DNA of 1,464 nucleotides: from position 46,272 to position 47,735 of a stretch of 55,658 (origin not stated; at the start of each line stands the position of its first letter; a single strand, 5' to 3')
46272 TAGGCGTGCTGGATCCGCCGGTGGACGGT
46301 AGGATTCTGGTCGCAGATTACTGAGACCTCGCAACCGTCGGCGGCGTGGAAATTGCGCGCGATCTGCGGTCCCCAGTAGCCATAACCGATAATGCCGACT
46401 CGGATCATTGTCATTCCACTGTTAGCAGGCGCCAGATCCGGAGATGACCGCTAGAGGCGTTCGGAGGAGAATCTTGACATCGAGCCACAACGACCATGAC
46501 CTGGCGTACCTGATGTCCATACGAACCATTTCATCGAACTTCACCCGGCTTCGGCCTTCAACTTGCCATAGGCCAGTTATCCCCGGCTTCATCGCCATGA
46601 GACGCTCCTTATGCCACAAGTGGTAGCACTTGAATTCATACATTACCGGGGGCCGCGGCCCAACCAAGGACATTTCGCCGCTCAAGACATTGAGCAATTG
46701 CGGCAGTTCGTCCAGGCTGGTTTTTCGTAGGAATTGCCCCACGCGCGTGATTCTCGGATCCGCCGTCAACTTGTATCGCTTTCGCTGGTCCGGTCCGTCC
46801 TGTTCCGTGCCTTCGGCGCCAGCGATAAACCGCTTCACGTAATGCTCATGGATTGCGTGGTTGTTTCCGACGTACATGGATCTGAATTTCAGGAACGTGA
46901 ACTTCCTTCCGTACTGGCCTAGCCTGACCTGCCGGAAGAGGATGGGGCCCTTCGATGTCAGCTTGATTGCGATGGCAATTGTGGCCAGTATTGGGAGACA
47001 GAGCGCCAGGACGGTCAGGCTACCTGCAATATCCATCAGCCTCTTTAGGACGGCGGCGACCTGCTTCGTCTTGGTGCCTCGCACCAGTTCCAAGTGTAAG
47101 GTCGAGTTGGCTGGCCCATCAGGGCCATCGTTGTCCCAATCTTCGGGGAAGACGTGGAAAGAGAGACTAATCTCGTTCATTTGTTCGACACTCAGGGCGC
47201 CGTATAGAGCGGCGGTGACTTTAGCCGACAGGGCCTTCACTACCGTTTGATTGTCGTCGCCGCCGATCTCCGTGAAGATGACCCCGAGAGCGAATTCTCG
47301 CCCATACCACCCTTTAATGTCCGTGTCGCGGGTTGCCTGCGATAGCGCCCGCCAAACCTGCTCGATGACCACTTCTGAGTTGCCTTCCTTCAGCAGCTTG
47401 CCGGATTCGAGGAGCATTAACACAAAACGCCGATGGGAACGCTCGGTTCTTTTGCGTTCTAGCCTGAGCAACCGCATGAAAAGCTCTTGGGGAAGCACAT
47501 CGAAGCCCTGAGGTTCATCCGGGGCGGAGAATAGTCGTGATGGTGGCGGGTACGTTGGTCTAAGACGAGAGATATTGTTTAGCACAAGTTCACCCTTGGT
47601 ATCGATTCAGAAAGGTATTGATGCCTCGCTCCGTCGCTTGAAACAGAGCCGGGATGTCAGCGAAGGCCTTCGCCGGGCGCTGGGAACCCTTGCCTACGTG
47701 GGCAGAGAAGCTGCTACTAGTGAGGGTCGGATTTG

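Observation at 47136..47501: Degenerate GGDEF-like domain with an intact RxxD I-site fused to the priming sugar-phosphate transferase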

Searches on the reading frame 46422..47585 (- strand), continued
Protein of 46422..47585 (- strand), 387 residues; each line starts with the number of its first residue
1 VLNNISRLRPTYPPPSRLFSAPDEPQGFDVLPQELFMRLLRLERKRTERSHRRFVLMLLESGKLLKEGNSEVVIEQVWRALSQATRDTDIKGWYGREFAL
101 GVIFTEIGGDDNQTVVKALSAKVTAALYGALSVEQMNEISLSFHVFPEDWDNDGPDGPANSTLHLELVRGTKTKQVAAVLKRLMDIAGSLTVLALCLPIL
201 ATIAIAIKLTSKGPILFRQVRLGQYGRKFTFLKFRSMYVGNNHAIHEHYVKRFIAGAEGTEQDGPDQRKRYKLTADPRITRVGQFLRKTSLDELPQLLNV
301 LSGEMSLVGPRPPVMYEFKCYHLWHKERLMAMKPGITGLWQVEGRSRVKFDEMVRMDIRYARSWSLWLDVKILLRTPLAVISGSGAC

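Call 48: predict_structure(alignment_id=A3)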
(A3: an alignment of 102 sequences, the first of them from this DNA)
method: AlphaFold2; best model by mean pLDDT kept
length: 387 residues; sequences in the alignment: 102
mean_pLDDT: 56.9   pTM: 0.36
mean pLDDT of the five models: 56.9, 56.8, 56.8, 54.9, 51.2
residues with pLDDT >= 90: 0; 70-90: 106; 50-70: 147; < 50: 134
segments of 3 or more residues with pLDDT < 50: 1-27, 153-172, 211-234, 236-241, 256-279, 308-310, 335-351, 383-387
pLDDT, mean of each block of 10 residues (from residue 1): 30 27 43 78 77 79 58 71 74 69 70 69 77 74 70 45 47 60 78 75 61 43 39 45 54 47 38 42 55 55 52 59 64 47 38 51 58 56 40
secondary structure, 60 per line:
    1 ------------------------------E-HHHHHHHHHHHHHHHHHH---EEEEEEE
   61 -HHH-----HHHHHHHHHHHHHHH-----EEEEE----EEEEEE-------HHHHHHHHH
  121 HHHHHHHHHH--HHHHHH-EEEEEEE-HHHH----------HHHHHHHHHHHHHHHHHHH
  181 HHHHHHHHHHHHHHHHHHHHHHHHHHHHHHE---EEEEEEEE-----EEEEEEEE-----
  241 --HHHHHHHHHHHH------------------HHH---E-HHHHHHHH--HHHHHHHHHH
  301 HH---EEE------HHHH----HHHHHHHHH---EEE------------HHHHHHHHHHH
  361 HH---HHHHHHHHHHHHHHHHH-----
elements in order: H33-50 E54-60 H70-84 E90-94 E99-104 H112-130 H133-138 E140-146 H148-151 H162-210 E215-222 E228-235 H243-254 H281-288 H291-302 E306-308 H315-318 H323-331 E335-337 H350-362 H366-382

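Call 69: find_encoding_contigs(protein=P0121, flank=1000, max_places=3)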
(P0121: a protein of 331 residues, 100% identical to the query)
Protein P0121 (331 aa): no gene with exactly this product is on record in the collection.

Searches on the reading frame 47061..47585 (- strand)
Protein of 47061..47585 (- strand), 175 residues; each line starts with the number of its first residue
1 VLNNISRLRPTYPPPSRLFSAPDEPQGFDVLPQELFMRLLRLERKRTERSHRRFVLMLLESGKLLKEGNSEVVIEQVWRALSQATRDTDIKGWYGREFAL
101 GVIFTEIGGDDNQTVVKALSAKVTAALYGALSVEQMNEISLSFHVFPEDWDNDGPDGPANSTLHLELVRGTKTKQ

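Call 3: search_protein_families(library=pfam, proteins=[window:47061-47585:-], max_evalue=10)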
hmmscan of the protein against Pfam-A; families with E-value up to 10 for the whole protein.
seq(175 aa): 1 family
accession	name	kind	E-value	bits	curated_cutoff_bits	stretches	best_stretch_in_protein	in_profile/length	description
PF00990.26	GGDEF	-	0.22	11.7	23.8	1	70-145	55-129/161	Diguanylate cyclase, GGDEF domain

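Call 4: search_protein_families(library=ncbifam, proteins=[window:47061-47585:-], max_evalue=10)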
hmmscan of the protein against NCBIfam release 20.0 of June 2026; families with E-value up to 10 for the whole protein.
seq(175 aa): 1 family
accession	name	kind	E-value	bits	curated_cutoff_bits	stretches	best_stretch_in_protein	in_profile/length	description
NF038266.1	diguan_SiaD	equivalog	0.0022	17.4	290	1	35-142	107-217/252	biofilm regulation diguanylate cyclase SiaD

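Call 5: find_homologous_proteins(query=window:47061-47585:-, max_evalue=0.001)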
Query seq(175 aa) (175 aa): 124 proteins with E <= 0.001 among 198 candidates; the best 120 are listed.
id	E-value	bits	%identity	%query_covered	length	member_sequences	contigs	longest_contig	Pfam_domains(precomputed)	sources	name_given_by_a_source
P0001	8.6e-53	197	54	96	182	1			-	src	-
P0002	7.1e-51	190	56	98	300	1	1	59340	PF02397.23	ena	-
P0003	1.5e-50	189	54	99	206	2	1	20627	-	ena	-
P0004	2.6e-50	189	54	100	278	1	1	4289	PF02397.23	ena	-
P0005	5.2e-50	188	61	86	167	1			-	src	-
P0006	1.9e-48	182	60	85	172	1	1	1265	-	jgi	jgi:hypothetical protein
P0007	1.3e-47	180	54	96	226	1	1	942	PF02397.23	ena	-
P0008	2.3e-47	179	56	87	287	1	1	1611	PF02397.23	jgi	-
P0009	1.3e-46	176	54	92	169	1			-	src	-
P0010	1.6e-46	176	59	78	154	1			-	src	-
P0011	2.4e-44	169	53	96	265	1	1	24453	-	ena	-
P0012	2.2e-42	163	54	83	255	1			PF02397.23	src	-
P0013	5.0e-42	162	55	84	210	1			-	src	-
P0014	5.3e-42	162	54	89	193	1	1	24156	-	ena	-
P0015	3.3e-40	156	56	78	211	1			-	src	-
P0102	7.5e-18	83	40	82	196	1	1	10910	-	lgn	-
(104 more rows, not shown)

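Call 60: find_encoding_contigs(protein=P0102, flank=6000, max_places=3)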
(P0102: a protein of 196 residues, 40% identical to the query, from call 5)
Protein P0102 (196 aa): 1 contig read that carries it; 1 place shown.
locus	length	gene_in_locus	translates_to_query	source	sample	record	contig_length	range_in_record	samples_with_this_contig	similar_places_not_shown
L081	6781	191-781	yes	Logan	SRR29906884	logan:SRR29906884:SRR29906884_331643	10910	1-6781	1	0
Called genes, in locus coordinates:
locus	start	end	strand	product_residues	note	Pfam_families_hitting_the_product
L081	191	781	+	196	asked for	-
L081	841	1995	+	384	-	PF02397:Bac_transf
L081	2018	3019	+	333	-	PF01408:GFO_IDH_MocA, PF02254:TrkA_N (faint), PF02894:GFO_IDH_MocA_C (weak), PF22725:GFO_IDH_MocA_C3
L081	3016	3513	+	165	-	PF25084:LbH_EIF2B (faint), PF25087:GMPPB_C (weak), PF14602:Hexapep_2 (faint), PF00132:Hexapep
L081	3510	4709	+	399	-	PF01041:DegT_DnrJ_EryC1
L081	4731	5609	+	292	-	PF01522:Polysacc_deac_1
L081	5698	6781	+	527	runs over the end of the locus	-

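Call 62: search_protein_families(library=pfam, proteins=[L081:841-1995:+, L081:191-781:+], max_evalue=0.01)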
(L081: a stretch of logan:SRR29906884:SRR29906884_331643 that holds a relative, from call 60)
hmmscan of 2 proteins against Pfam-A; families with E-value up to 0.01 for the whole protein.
L081:841-1995:+ (384 aa): 2 families
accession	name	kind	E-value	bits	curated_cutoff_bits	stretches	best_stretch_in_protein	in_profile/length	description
PF02397.22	Bac_transf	-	7.6e-66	221.5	27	1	178-378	1-178/179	Bacterial sugar transferase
PF00990.26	GGDEF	-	0.0073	16.5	23.8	0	31-149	13-136/161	Diguanylate cyclase, GGDEF domain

L081:191-781:+ (196 aa): 0 families
